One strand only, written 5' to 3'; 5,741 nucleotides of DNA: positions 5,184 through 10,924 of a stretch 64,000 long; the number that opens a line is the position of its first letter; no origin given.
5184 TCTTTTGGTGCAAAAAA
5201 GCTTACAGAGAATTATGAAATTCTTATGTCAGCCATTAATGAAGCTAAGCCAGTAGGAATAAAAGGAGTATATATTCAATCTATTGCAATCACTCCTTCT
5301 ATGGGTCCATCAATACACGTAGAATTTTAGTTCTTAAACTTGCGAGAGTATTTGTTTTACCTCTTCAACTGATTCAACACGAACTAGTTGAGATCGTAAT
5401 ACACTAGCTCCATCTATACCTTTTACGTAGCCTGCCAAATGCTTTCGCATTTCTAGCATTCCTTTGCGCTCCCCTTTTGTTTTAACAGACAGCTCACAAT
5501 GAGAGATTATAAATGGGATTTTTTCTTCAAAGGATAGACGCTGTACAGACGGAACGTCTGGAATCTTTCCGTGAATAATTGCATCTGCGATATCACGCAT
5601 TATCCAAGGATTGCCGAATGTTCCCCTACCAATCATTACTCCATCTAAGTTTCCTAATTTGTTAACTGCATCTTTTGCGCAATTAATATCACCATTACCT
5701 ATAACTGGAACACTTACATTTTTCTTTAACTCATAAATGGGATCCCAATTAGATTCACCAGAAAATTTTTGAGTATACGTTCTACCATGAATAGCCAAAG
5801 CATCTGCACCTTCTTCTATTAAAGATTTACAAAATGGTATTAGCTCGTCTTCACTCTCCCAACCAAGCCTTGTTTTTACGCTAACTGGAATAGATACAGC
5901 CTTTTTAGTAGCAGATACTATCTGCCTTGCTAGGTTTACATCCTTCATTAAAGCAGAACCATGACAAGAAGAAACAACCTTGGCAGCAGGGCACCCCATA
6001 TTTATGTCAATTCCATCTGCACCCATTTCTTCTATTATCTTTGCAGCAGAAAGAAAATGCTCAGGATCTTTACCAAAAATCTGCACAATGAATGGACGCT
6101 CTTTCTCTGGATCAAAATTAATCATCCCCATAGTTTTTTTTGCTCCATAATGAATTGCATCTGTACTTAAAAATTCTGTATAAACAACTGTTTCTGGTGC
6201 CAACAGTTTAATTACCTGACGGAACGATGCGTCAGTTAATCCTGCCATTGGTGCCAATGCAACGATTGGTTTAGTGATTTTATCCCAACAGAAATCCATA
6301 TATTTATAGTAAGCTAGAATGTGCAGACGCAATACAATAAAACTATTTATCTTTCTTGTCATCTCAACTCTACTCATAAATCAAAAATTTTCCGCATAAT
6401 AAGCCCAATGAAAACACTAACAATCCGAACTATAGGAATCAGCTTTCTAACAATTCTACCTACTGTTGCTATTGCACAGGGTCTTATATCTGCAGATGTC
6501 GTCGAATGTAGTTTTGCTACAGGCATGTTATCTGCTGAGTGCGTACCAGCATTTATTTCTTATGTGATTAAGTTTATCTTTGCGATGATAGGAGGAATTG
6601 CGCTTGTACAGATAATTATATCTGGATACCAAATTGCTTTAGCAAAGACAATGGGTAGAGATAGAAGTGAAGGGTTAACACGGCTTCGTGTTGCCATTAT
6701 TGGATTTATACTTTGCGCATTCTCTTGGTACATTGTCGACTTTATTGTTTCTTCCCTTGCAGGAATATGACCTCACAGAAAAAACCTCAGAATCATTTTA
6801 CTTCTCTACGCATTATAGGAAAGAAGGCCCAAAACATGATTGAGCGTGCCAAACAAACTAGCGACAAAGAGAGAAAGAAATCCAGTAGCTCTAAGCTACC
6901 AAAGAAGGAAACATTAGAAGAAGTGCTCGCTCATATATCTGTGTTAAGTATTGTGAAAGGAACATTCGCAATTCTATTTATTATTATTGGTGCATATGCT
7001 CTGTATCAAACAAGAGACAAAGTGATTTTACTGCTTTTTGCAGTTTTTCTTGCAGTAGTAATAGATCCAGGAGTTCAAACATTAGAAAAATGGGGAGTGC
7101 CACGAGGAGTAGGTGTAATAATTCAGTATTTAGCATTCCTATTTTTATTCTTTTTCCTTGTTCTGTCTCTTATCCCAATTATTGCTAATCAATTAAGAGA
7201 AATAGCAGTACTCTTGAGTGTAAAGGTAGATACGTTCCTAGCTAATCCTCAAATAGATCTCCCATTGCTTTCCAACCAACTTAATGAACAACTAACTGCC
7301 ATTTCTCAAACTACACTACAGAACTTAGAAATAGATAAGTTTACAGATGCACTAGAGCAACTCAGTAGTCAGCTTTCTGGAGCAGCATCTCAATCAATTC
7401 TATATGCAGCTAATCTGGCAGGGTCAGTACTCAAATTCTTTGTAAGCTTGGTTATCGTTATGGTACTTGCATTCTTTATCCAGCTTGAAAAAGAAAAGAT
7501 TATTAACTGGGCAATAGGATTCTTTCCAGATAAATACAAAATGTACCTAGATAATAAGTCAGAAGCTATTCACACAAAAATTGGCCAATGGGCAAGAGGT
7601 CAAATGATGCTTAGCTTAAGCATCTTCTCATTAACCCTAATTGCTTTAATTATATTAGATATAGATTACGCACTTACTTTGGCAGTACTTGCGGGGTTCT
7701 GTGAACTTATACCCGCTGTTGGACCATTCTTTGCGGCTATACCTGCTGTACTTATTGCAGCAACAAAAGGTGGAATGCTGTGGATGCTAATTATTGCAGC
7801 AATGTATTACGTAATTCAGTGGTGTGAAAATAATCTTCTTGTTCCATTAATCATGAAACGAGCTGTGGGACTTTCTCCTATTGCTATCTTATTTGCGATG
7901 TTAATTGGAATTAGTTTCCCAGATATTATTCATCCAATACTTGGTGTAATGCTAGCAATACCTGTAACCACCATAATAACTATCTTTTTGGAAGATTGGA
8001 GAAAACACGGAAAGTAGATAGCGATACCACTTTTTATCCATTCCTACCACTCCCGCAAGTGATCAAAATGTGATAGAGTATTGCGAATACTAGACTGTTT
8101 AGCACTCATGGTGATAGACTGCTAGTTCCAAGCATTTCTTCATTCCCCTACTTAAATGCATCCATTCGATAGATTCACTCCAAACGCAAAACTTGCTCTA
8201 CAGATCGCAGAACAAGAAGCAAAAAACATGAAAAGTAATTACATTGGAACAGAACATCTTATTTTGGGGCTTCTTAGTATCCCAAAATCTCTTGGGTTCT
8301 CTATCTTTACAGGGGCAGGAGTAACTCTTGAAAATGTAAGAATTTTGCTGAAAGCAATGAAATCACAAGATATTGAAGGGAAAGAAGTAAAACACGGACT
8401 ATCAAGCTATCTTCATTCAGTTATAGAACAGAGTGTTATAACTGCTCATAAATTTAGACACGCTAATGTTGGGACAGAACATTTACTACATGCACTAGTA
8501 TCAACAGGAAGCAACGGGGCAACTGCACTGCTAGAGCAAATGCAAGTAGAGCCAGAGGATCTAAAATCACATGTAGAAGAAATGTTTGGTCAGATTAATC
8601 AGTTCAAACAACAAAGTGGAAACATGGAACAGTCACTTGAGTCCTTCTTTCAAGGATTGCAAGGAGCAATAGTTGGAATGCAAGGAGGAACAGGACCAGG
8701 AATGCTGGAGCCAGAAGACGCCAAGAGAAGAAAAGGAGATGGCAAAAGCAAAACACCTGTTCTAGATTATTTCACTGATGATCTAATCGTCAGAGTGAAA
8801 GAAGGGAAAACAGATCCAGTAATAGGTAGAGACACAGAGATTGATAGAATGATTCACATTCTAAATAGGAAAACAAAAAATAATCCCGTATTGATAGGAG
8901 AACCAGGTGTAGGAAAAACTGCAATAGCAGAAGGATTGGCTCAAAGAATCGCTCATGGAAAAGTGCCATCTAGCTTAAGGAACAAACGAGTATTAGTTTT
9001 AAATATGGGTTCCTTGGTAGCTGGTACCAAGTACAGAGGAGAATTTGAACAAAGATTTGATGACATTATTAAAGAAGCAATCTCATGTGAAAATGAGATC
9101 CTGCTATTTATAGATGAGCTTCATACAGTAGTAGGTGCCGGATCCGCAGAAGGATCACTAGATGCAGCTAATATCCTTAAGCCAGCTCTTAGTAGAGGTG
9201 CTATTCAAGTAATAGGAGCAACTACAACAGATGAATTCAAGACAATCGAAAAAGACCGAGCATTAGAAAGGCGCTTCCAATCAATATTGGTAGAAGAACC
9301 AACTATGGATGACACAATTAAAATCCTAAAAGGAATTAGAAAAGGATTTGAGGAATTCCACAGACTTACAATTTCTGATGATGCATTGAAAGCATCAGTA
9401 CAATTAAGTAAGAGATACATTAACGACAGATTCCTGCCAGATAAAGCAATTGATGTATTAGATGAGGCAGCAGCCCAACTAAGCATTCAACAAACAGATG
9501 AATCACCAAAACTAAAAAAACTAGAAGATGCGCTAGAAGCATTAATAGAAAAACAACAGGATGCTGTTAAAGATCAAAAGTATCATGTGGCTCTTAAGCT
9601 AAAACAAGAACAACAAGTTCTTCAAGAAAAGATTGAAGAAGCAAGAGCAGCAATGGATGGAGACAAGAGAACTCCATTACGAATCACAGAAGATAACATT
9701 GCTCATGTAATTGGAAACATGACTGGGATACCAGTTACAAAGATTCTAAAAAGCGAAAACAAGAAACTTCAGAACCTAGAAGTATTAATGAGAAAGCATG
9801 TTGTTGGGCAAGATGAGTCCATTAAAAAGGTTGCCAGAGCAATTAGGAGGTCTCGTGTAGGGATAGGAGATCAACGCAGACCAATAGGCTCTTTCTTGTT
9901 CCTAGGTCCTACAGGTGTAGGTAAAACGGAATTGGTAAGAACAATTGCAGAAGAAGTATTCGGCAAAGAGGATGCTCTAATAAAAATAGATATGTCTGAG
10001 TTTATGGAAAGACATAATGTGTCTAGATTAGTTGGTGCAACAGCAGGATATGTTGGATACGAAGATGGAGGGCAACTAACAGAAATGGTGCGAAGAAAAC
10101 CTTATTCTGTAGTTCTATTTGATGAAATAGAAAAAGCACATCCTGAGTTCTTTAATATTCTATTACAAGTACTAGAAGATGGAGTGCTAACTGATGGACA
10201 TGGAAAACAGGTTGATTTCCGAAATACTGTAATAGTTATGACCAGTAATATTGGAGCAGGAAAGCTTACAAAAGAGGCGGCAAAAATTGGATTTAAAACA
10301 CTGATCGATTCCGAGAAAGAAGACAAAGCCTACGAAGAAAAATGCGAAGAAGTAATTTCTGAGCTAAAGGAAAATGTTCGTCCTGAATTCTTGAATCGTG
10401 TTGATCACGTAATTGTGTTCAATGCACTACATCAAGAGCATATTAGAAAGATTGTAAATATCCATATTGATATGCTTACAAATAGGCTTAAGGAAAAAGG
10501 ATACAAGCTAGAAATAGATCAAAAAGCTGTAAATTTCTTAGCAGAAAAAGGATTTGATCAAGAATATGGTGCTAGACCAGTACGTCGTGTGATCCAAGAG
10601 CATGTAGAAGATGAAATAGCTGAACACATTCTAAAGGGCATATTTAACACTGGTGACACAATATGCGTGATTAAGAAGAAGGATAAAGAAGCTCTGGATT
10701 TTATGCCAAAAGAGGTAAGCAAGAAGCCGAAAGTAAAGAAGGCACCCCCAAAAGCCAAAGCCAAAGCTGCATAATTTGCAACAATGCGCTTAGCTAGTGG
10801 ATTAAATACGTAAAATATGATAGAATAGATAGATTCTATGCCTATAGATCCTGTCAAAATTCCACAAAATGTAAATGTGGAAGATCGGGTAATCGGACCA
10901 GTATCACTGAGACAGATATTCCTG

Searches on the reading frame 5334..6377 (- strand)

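Call 68: search_protein_families(library=pfam, proteins=[window:5334-6377:-], max_evalue=0.000001)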
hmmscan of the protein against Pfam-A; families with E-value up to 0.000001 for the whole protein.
window:5334-6377:- (347 aa): 2 families
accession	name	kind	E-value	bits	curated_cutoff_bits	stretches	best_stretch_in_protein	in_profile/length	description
PF01207.24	Dus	-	6.7e-83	278.8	20.4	1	41-344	2-302/311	Dihydrouridine synthase (Dus)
PF01180.27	DHO_dh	-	2.9e-07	30.4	27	0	92-168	93-163/291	Dihydroorotate dehydrogenase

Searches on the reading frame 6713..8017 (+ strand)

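Call 68: search_protein_families(library=pfam, proteins=[window:6713-8017:+], max_evalue=0.000001)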
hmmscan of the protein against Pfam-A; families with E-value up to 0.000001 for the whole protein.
window:6713-8017:+ (434 aa): 1 family
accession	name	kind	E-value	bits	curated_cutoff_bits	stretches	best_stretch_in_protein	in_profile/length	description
PF01594.21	AI-2E_transport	-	5.2e-52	177.5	34.3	1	86-430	3-327/327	AI-2E family transporter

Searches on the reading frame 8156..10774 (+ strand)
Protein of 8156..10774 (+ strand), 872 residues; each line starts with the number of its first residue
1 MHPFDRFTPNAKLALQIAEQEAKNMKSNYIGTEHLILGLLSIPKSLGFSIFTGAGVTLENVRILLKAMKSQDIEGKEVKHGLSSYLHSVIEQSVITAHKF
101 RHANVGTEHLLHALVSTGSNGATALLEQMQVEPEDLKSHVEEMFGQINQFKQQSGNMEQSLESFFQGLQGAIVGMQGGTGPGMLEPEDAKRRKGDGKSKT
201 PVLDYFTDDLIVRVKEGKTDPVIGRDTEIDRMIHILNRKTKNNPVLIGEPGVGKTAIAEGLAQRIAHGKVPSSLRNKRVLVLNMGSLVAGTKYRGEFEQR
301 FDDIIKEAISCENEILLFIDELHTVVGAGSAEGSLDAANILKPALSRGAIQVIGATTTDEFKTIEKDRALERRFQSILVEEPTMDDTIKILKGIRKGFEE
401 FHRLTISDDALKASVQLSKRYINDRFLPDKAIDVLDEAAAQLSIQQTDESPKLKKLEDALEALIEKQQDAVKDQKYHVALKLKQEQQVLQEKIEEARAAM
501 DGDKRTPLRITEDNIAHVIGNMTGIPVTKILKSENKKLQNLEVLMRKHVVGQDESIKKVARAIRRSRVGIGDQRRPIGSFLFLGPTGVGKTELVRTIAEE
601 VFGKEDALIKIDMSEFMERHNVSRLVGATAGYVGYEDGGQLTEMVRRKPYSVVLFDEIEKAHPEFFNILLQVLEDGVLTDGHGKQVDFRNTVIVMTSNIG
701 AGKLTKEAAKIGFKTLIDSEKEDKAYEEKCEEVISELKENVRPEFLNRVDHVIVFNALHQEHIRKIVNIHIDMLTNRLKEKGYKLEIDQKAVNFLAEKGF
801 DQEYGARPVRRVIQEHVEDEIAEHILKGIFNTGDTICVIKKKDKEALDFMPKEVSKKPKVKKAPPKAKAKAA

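Call 68: search_protein_families(library=pfam, proteins=[window:8156-10774:+], max_evalue=0.000001)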
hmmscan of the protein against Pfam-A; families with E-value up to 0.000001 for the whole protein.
window:8156-10774:+ (872 aa): 12 families
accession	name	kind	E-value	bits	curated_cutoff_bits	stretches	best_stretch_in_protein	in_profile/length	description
PF07724.20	AAA_2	-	1.4e-64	217.6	27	1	575-751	1-165/166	AAA domain (Cdc48 subfamily)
PF17871.7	AAA_lid_9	-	1e-31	109.4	22.8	1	384-484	2-102/104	AAA lid domain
PF10431.15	ClpB_D2-small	-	6.3e-27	93.9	21.9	1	758-837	1-80/81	C-terminal, D2-small domain, of ClpB protein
PF02861.25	Clp_N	-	1.9e-24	86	20.7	2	18-66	1-49/53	Clp amino terminal domain, pathogenicity island component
PF00004.35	AAA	-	1.4e-23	84.2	21.2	2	245-377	2-126/131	ATPase family associated with various cellular activities (AAA)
PF07728.20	AAA_5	-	1.8e-16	60.9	22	1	580-701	2-125/139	AAA domain (dynein-related subfamily)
PF13191.12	AAA_16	-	2.5e-12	48.1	32.6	0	222-268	2-51/167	AAA ATPase domain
PF13401.12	AAA_22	-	2.7e-10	41.1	27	0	579-674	7-109/130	AAA domain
PF00158.32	Sigma54_activat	-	4.2e-09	36.8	20.2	0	578-697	23-142/168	Sigma-54 interaction domain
PF05621.17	TniB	-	2e-07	31.1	22.4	0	243-379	37-184/189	Bacterial TniB protein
PF20720.3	nSTAND3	-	5.2e-07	29.9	27.2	0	239-267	15-43/155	Novel STAND NTPase 3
PF05729.18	NACHT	-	9.5e-07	29.2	26.7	0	245-289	4-47/167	NACHT domain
